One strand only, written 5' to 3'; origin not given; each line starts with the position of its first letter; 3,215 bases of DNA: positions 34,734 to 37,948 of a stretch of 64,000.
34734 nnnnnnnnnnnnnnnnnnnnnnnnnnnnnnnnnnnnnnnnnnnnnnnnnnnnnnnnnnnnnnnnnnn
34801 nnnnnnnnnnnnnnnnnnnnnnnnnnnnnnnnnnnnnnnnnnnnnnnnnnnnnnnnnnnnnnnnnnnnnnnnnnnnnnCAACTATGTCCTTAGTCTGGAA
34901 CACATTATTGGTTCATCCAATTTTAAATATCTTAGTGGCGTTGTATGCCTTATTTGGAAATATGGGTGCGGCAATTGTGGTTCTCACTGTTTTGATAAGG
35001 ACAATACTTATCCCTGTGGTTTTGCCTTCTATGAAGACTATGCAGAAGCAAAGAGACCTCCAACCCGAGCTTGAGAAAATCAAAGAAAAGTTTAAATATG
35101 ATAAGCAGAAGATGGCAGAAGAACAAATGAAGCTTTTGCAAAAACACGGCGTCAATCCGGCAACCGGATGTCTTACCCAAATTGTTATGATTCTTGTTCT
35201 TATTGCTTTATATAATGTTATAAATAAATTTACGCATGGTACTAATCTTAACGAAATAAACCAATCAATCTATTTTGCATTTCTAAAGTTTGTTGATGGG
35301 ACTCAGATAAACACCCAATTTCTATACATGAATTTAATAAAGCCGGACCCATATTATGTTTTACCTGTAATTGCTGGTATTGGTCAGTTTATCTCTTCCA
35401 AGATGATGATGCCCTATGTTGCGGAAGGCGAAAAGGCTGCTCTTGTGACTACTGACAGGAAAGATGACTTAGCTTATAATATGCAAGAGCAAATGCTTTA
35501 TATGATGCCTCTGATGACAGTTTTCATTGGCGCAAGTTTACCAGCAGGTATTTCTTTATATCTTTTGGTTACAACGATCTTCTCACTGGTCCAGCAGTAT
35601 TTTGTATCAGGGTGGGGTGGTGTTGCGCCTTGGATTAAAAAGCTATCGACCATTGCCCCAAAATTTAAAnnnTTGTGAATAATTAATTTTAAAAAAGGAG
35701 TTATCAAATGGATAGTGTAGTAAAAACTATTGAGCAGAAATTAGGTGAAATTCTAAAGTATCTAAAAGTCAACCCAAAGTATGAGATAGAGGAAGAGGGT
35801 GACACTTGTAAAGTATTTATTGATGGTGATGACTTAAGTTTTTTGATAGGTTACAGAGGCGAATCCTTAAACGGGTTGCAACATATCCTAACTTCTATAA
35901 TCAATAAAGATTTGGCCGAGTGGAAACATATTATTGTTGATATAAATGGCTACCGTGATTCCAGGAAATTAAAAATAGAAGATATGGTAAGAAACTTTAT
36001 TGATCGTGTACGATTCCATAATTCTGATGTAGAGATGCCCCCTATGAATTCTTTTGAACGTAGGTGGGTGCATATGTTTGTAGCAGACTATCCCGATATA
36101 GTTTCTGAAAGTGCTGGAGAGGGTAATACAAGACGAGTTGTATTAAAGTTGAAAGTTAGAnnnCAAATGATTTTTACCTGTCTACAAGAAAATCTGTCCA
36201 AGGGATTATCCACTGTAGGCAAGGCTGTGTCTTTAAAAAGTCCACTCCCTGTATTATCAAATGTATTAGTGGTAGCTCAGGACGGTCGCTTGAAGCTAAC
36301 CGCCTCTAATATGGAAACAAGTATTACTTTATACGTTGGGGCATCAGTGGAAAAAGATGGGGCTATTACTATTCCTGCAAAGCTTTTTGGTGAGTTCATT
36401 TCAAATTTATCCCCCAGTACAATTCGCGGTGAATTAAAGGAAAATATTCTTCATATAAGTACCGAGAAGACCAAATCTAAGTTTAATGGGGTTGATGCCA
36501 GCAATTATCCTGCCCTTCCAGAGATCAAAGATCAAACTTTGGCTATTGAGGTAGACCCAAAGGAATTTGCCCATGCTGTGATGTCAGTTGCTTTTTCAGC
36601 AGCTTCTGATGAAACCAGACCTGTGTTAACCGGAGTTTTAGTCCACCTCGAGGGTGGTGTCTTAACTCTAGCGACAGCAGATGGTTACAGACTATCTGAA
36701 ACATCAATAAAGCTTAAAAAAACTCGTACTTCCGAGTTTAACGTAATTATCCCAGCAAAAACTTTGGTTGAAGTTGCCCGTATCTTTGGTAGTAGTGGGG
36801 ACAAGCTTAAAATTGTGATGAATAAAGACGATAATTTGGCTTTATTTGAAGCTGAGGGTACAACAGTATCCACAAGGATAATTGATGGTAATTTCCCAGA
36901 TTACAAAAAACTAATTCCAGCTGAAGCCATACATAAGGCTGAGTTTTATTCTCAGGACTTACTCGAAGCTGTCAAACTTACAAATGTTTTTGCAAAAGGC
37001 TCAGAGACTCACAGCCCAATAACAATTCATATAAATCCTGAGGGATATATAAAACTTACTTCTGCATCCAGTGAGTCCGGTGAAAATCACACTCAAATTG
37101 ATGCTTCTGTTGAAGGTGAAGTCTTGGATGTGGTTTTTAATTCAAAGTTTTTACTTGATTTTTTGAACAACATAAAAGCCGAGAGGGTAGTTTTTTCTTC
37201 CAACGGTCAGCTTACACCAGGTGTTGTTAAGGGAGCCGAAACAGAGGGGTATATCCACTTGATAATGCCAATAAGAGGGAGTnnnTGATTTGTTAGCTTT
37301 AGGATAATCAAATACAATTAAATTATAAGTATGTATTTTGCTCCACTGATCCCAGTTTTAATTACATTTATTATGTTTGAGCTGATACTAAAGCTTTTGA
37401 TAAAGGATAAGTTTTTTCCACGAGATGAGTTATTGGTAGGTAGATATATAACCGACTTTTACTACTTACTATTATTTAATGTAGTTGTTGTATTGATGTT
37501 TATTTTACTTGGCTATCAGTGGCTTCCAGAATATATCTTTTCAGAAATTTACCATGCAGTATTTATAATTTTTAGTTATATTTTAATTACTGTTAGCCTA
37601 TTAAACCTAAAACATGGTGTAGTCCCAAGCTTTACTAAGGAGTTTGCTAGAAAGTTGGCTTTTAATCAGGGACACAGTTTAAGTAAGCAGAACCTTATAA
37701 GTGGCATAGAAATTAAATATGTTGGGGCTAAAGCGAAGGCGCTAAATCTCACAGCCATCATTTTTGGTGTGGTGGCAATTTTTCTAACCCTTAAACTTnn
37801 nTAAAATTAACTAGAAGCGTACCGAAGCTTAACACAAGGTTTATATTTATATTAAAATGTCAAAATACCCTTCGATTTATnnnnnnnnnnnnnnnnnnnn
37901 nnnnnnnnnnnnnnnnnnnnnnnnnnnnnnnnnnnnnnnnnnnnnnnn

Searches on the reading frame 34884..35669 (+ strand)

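Call 6: search_protein_families(library=pfam, proteins=[window:34884-35669:+], max_evalue=0.01)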
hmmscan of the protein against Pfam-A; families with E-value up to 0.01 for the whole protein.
window:34884-35669:+ (262 aa): 2 families
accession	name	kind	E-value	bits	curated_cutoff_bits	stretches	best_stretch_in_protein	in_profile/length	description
PF02096.25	60KD_IMP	-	8.2e-46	156.4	35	1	27-241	1-161/163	60Kd inner membrane protein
PF03547.23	Mem_trans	-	0.0099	15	25.7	0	196-238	50-92/343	Membrane transport protein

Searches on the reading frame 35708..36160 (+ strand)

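Call 6: search_protein_families(library=pfam, proteins=[window:35708-36160:+], max_evalue=0.01)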
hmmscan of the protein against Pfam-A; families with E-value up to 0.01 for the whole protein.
window:35708-36160:+ (151 aa): 2 families
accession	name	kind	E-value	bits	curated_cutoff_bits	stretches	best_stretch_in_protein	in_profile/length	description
PF01424.28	R3H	-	1.8e-15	57.1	26.8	1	90-147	3-59/60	R3H domain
PF13083.13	KH_KhpA-B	-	1.3e-09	38.2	32.1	1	8-70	4-67/73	KhpA/KhpB, KH domain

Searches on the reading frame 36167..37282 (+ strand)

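Call 6: search_protein_families(library=pfam, proteins=[window:36167-37282:+], max_evalue=0.01)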
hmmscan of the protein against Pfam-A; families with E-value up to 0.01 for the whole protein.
window:36167-37282:+ (372 aa): 3 families
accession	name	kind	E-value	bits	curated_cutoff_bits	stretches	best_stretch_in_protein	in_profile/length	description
PF02767.21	DNA_pol3_beta_2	-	1.6e-29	103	27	1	129-245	2-116/116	DNA polymerase III beta subunit, central domain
PF00712.24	DNA_pol3_beta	-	1.4e-28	99.9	24.4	2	1-118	1-120/120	DNA polymerase III beta subunit, N-terminal domain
PF02768.20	DNA_pol3_beta_3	-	1.9e-19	70.1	27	1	247-370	1-121/121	DNA polymerase III beta subunit, C-terminal domain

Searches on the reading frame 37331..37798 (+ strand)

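Call 6: search_protein_families(library=pfam, proteins=[window:37331-37798:+], max_evalue=0.01)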
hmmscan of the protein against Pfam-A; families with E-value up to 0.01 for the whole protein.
window:37331-37798:+ (156 aa): 1 family
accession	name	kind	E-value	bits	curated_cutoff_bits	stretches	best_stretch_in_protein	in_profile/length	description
PF12986.12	DUF3870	-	0.0049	17.5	22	1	71-138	15-82/94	Domain of unknown function (DUF3870)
